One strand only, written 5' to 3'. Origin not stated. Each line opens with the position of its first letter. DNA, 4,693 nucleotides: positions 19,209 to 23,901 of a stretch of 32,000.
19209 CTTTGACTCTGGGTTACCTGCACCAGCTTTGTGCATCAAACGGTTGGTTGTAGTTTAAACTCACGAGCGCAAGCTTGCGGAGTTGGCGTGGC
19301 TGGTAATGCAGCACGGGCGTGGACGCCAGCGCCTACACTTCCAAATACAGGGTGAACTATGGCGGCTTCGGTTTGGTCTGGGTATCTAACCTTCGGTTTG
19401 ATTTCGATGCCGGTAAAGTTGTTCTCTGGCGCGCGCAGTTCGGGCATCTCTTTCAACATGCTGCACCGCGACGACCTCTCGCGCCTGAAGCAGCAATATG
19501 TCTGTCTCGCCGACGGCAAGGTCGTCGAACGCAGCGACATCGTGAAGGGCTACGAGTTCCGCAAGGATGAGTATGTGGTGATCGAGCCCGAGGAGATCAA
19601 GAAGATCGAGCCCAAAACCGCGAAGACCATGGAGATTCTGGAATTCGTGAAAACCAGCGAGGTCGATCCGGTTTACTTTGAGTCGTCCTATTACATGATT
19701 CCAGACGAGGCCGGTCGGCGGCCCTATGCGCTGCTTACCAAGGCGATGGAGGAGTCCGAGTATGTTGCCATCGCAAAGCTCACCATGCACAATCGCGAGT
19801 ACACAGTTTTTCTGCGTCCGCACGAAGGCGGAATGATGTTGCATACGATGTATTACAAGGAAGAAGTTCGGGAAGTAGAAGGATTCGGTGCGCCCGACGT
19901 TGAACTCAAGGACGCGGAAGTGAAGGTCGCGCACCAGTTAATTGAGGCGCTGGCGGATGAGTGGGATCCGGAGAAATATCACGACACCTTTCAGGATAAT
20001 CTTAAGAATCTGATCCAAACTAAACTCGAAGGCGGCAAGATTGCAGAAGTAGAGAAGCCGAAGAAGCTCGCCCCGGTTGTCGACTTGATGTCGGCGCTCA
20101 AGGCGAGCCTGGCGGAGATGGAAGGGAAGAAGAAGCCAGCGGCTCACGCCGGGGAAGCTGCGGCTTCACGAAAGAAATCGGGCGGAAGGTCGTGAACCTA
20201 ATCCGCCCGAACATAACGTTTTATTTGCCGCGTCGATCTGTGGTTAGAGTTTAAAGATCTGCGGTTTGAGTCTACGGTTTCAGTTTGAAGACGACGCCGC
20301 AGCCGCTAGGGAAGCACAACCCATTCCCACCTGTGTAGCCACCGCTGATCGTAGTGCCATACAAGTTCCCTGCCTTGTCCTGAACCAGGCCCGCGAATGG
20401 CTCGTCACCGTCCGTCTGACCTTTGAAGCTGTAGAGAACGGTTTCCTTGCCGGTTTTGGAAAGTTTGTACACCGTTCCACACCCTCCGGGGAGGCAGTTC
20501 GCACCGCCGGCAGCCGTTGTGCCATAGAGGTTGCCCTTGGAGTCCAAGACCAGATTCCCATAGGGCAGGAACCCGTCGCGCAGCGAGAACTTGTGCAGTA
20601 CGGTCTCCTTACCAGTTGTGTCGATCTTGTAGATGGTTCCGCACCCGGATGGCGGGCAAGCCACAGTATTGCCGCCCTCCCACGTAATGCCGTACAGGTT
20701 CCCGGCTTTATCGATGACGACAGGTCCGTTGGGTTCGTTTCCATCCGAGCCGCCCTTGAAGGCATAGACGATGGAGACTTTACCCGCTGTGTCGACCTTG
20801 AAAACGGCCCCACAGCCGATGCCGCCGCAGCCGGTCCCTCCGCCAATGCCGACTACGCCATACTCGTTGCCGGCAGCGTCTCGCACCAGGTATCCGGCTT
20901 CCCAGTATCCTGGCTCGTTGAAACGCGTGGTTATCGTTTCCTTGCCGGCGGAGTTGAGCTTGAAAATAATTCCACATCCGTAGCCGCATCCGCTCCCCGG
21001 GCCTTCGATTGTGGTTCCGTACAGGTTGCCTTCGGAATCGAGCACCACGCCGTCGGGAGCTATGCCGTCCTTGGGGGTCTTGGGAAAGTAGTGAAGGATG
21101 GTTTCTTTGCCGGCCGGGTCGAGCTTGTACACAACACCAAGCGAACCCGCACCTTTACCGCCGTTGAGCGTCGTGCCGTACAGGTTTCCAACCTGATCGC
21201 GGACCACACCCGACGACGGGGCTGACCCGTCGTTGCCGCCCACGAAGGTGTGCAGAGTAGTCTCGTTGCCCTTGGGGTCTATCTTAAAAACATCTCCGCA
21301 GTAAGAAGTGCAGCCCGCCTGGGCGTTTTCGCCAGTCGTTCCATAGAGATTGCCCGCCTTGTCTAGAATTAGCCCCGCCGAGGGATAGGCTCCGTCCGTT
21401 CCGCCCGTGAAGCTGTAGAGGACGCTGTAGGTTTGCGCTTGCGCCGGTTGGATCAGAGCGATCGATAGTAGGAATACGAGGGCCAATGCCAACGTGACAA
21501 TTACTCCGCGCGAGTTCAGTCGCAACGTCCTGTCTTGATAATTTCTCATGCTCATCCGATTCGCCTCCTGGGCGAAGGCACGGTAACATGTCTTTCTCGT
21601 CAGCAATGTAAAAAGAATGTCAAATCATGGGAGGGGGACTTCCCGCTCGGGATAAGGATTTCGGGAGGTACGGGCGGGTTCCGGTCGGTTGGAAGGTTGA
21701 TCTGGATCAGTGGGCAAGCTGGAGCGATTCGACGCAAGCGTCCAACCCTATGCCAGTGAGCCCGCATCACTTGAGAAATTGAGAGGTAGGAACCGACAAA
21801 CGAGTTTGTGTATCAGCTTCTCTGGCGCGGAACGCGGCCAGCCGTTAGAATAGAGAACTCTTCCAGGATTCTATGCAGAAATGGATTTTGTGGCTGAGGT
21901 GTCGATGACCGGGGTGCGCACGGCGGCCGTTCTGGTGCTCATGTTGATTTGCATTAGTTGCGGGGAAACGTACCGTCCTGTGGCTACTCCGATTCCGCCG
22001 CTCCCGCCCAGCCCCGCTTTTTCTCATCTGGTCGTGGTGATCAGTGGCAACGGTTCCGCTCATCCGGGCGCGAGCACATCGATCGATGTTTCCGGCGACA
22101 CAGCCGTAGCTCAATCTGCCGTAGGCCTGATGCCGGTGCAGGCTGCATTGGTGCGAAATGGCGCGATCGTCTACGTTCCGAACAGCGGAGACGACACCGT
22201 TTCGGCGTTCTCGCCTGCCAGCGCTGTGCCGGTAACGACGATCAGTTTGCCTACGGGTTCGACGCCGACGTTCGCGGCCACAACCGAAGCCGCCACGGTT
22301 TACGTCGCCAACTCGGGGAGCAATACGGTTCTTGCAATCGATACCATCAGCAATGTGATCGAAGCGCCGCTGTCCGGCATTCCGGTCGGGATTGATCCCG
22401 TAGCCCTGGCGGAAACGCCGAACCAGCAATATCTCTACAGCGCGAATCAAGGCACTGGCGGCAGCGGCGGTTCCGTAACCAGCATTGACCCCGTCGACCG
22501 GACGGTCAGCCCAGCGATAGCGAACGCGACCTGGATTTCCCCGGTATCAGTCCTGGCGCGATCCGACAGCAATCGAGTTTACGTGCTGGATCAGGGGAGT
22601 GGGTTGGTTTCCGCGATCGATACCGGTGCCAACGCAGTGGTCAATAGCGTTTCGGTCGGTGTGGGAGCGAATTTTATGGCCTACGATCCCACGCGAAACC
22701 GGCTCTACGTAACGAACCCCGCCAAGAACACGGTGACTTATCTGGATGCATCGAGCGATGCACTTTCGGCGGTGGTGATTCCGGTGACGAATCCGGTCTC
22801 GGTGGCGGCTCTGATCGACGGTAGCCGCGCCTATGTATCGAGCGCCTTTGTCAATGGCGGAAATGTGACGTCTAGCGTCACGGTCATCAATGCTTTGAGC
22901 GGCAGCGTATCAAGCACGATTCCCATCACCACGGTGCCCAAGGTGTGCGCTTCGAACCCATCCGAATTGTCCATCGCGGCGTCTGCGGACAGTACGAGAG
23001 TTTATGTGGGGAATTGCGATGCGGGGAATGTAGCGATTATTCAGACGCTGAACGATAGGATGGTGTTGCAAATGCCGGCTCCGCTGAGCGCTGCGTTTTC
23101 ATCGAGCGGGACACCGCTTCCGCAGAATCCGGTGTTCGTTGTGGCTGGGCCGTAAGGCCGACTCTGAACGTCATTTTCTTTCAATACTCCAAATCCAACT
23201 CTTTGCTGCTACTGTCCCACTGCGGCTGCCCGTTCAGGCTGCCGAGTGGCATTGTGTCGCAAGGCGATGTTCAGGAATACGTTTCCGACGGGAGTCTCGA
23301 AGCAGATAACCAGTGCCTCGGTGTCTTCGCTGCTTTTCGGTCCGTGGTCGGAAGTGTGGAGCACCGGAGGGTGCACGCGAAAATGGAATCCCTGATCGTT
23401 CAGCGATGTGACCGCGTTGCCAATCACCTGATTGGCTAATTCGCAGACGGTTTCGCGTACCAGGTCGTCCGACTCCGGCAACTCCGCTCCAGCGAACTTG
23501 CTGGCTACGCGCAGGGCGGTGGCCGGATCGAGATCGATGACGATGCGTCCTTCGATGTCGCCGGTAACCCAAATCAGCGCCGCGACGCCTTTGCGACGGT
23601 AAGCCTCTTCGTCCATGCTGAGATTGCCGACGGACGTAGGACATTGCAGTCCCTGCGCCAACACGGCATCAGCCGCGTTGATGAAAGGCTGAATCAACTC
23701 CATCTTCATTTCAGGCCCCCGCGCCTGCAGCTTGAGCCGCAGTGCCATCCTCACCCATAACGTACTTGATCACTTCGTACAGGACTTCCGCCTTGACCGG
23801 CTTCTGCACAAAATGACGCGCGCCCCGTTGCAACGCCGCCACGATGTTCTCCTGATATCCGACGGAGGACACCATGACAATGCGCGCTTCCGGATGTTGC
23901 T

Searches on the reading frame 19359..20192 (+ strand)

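Call 72: search_protein_families(library=pfam, proteins=[window:19359-20192:+], max_evalue=0.001)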
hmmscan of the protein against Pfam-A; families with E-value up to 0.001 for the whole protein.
window:19359-20192:+ (278 aa): 1 family
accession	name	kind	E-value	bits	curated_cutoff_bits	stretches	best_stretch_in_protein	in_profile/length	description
PF02735.22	Ku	-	1.9e-50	171.8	25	1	12-187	2-187/190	Ku70/Ku80 beta-barrel domain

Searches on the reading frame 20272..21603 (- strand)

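Call 72: search_protein_families(library=pfam, proteins=[window:20272-21603:-], max_evalue=0.001)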
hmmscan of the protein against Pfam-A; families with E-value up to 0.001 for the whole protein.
window:20272-21603:- (443 aa): 1 family
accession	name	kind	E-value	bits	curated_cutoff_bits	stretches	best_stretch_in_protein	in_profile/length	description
PF08450.18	SGL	-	0.001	19.2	26.3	0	159-200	161-203/246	SMP-30/Gluconolactonase/LRE-like region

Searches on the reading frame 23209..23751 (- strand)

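Call 72: search_protein_families(library=pfam, proteins=[window:23209-23751:-], max_evalue=0.001)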
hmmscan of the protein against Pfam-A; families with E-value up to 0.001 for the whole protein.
window:23209-23751:- (180 aa): 2 families
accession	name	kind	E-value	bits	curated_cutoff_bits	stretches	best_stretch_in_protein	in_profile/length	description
PF13690.11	CheX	-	4.6e-16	59.1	27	1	56-151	1-93/94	Chemotaxis phosphatase CheX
PF04509.17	CheC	-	7.1e-08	32.7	22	1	100-131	4-36/38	CheC-like family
